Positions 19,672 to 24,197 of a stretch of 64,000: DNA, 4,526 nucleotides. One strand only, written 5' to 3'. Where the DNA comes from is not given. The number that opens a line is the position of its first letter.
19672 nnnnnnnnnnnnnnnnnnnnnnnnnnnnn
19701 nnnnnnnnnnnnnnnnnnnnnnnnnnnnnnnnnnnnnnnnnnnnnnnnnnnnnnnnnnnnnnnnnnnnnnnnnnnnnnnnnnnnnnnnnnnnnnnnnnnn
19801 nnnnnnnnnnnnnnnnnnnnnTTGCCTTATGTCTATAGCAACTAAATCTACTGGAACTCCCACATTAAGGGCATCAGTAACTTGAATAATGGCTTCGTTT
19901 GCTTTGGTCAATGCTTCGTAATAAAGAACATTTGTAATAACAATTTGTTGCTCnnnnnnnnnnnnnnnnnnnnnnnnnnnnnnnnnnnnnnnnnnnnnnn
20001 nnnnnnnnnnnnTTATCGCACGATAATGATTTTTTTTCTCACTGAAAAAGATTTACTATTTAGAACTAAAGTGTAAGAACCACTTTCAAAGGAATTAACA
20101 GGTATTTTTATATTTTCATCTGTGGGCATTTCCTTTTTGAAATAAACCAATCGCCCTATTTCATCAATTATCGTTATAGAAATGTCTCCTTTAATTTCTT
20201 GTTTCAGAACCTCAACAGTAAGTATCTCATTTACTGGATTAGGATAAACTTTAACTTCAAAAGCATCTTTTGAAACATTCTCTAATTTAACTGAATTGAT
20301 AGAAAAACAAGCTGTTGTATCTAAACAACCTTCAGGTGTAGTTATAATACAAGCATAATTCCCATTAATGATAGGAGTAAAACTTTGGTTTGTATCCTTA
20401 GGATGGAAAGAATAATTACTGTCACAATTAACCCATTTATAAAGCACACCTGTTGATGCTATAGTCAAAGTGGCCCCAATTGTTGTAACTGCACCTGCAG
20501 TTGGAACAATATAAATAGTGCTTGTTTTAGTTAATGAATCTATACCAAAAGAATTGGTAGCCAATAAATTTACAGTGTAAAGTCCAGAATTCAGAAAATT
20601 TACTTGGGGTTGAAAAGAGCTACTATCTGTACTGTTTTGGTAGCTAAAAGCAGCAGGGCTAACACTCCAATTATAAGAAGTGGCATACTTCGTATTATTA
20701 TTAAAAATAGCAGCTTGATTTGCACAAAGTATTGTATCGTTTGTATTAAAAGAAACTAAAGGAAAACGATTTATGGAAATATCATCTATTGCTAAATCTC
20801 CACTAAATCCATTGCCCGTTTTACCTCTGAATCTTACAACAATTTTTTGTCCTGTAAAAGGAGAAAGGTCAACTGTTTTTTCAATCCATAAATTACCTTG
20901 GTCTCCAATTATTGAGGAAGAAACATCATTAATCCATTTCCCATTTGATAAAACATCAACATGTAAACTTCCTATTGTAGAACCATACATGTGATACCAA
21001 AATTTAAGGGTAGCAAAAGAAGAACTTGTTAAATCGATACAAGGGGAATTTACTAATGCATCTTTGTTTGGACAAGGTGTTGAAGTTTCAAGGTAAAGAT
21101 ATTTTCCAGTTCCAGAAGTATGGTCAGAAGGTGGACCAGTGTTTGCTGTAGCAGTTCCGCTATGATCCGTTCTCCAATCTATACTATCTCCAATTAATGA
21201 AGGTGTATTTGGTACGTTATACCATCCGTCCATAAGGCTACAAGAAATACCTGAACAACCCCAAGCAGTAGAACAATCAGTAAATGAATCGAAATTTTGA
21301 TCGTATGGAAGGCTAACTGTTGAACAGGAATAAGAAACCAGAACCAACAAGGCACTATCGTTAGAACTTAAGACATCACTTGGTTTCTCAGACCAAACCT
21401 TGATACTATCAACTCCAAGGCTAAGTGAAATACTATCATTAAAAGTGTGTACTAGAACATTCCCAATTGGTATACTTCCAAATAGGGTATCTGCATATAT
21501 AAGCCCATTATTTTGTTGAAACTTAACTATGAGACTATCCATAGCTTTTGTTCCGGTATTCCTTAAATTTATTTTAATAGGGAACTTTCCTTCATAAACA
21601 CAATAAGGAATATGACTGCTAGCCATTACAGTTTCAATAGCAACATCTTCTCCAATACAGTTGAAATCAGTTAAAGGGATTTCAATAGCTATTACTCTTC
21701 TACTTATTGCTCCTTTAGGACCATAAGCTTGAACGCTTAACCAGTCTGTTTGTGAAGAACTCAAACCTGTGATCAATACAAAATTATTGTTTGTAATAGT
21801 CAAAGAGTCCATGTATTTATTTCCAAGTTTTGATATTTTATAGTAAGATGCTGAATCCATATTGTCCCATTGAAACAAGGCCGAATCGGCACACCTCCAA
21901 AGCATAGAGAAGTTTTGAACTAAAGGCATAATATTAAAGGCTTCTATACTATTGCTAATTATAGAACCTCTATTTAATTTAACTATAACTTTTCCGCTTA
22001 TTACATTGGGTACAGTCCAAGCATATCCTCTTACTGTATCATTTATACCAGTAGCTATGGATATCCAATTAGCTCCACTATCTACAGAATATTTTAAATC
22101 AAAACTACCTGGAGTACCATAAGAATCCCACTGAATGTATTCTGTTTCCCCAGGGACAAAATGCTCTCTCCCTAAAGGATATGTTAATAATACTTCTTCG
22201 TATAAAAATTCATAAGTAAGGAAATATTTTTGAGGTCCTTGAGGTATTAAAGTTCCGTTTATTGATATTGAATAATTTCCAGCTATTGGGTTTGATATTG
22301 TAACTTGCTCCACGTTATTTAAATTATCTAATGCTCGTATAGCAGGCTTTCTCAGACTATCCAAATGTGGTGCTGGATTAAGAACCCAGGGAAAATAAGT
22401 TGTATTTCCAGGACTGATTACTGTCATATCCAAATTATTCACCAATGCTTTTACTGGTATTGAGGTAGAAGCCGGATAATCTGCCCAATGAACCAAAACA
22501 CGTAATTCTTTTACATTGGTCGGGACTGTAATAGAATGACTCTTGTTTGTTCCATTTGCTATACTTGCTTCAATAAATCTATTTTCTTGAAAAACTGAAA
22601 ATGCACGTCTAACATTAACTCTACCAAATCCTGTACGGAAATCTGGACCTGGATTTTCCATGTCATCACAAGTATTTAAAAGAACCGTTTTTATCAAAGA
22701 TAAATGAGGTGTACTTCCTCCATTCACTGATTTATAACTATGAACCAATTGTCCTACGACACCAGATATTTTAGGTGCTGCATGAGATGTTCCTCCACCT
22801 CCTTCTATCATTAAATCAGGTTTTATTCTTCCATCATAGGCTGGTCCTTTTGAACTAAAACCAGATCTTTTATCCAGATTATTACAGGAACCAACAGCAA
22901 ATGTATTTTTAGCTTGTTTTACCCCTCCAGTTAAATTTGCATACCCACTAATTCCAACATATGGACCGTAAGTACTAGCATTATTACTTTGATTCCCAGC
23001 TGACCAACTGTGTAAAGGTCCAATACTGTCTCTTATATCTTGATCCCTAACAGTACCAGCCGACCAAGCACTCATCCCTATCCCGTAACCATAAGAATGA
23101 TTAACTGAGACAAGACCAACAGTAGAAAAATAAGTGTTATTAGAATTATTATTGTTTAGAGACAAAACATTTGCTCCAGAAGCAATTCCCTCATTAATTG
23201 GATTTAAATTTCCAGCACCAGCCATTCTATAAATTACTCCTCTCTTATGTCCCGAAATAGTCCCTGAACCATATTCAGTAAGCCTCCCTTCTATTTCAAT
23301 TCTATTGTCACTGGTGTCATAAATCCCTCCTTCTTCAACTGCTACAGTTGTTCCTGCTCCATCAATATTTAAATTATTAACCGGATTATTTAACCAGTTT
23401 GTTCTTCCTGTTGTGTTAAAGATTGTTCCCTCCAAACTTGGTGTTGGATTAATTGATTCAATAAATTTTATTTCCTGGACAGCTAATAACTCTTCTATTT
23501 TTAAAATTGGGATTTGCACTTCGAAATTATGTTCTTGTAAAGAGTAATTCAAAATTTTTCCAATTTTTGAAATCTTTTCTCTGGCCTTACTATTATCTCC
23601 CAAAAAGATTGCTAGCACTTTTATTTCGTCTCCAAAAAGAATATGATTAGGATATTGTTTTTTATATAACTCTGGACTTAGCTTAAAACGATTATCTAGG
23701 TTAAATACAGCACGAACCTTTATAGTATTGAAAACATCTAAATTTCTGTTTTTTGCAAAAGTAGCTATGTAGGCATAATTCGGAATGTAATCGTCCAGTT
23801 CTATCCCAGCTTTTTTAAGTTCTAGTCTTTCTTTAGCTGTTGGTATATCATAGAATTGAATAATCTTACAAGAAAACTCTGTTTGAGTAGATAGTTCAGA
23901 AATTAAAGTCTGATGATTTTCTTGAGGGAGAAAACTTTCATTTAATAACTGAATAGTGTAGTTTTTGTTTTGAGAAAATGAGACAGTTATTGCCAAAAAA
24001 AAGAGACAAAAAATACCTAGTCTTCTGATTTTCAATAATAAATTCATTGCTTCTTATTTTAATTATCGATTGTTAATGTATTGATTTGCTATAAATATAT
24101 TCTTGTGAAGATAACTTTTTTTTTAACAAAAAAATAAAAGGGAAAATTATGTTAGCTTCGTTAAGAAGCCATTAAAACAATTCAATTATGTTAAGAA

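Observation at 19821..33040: A dead, divergent copy of the mnmE 3' region forms a direct repeat that brackets a 12.9-kb two-gene T9SS-cargo module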

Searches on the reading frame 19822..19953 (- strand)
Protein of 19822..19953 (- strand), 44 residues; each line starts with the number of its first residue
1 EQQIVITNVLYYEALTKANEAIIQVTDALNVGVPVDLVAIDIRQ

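Call 21: find_homologous_proteins(query=window:19822-19953:-, max_evalue=1)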
Query seq(44 aa) (44 aa): 1 proteins with E <= 1 among 1 candidates.
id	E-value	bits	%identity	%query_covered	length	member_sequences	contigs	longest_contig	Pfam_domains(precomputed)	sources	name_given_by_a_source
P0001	6.2e-7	46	87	68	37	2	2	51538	-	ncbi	ncbi:MAG: hypothetical protein ACJAY9_000297 [Flavobacteriales bacterium]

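Call 23: find_encoding_contigs(protein=P0001, flank=10000, max_places=10)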
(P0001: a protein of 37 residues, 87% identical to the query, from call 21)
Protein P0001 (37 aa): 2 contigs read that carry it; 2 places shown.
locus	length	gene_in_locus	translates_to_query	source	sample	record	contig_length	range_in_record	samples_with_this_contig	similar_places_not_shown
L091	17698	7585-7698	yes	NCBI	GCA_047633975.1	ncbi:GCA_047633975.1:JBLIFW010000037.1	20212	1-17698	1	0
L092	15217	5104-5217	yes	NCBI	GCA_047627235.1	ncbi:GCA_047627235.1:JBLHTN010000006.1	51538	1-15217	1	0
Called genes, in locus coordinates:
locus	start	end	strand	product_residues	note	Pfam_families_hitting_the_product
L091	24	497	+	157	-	PF03449:GreA_GreB_N, PF01272:GreA_GreB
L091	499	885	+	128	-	PF11969:DcpS_C, PF01230:HIT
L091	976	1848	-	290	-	PF02629:CoA_binding, PF13380:CoA_binding_2 (faint), PF13607:Succ_CoA_lig, PF00549:Ligase_CoA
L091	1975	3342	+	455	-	PF10396:TrmE_N, PF12631:MnmE_helical, PF00009:GTP_EFTU (faint), PF00071:Ras (weak), PF00350:Dynamin_N (faint), PF01926:MMR_HSR1, PF02421:FeoB_N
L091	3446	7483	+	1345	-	PF00082:Peptidase_S8, PF00629:MAM, PF18962:Por_Secre_tail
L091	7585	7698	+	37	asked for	-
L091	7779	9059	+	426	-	-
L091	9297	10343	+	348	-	PF04245:NA37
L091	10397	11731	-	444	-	PF00929:RNase_T, PF01541:GIY-YIG (weak), PF27096:UvrC_M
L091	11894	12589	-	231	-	PF03167:UDG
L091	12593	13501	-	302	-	PF00071:Ras (faint), PF00350:Dynamin_N (faint), PF01926:MMR_HSR1, PF02421:FeoB_N, PF10662:PduV-EutP (weak), PF00009:GTP_EFTU, PF07650:KH_2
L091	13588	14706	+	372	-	PF13177:DNA_pol3_delta2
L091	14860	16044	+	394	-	PF04468:PSP1, PF28472:PSP1_3rd, PF28473:YaaT_C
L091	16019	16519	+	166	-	PF14109:GldH_lipo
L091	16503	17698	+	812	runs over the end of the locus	PF00912:Transgly, PF28500:PBP_middle, PF00905:Transpeptidase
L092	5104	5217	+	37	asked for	-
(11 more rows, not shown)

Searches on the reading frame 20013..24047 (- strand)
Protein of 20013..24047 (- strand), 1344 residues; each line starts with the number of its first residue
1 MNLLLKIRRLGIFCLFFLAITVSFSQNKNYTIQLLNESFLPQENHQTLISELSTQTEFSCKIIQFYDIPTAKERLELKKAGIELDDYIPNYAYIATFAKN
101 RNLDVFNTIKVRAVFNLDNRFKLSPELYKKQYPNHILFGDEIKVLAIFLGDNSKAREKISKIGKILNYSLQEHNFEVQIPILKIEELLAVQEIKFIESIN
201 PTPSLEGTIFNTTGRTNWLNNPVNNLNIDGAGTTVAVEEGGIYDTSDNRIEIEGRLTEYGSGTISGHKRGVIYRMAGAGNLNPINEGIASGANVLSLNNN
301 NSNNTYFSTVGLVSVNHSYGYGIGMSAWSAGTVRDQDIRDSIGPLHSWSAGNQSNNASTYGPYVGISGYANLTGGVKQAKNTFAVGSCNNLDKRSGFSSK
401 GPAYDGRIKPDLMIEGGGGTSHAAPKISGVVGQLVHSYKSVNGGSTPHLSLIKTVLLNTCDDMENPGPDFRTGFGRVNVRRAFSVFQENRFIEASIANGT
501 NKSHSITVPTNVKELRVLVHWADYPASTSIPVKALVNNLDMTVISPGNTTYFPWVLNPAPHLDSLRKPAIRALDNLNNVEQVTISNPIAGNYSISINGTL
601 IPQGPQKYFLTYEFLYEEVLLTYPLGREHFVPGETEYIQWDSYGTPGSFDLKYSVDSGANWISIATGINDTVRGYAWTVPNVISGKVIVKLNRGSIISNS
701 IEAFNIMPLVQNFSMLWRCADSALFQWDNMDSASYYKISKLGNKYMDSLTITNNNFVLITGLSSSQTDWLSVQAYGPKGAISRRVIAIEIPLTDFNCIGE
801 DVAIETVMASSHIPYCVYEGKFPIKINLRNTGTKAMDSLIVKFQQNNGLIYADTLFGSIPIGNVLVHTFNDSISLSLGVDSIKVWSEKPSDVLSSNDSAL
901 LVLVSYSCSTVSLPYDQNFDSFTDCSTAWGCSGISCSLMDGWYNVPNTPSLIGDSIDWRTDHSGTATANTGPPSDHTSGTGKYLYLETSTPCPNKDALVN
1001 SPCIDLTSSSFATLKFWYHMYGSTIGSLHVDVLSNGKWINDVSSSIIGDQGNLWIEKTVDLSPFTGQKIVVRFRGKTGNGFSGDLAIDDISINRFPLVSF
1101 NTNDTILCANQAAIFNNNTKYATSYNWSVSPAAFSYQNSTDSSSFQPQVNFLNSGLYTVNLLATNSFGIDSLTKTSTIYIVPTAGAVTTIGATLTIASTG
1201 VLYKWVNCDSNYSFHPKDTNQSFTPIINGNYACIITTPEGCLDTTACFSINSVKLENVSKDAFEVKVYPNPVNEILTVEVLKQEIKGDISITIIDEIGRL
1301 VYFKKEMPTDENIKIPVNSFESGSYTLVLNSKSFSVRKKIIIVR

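Call 5: search_protein_families(library=pfam, proteins=[window:20013-24047:-])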
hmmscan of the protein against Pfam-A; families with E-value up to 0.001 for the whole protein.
window:20013-24047:- (1344 aa): 4 families
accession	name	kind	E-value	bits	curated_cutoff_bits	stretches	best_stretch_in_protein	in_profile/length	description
PF00629.30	MAM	-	5.5e-23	82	26.4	1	954-1093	17-153/158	MAM domain, meprin/A5/mu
PF00082.27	Peptidase_S8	-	2.5e-18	66.8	21.8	1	275-475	64-288/288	Subtilase family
PF18962.6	Por_Secre_tail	-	4.9e-12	46.4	27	1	1267-1342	1-75/75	Secretion system C-terminal sorting domain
PF11589.14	DUF3244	-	0.00069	20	25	1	1273-1333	28-87/96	Domain of unknown function (DUF3244)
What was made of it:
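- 20013..24047 (-): S8-like peptidase with MAM and T9SS C-terminal sorting domains. It is the only gene bracketed by the two mnmE copies in every haplotype that carries the relic. Call 5: Pfam domains.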

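Call 71: search_protein_families(library=ncbifam, proteins=[window:20013-24047:-], max_evalue=0.01)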
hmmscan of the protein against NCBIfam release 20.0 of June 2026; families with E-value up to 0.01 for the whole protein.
window:20013-24047:- (1344 aa): 2 families
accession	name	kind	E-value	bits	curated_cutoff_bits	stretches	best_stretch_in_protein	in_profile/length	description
TIGR04183.1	Por_Secre_tail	domain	2.7e-07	30.4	23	1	1267-1342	1-71/72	T9SS type A sorting domain-containing protein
TIGR03895.1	protease_PatA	subfamily_domain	0.00095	18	421.05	1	419-501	161-243/606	PatA/PatG family cyanobactin maturation protease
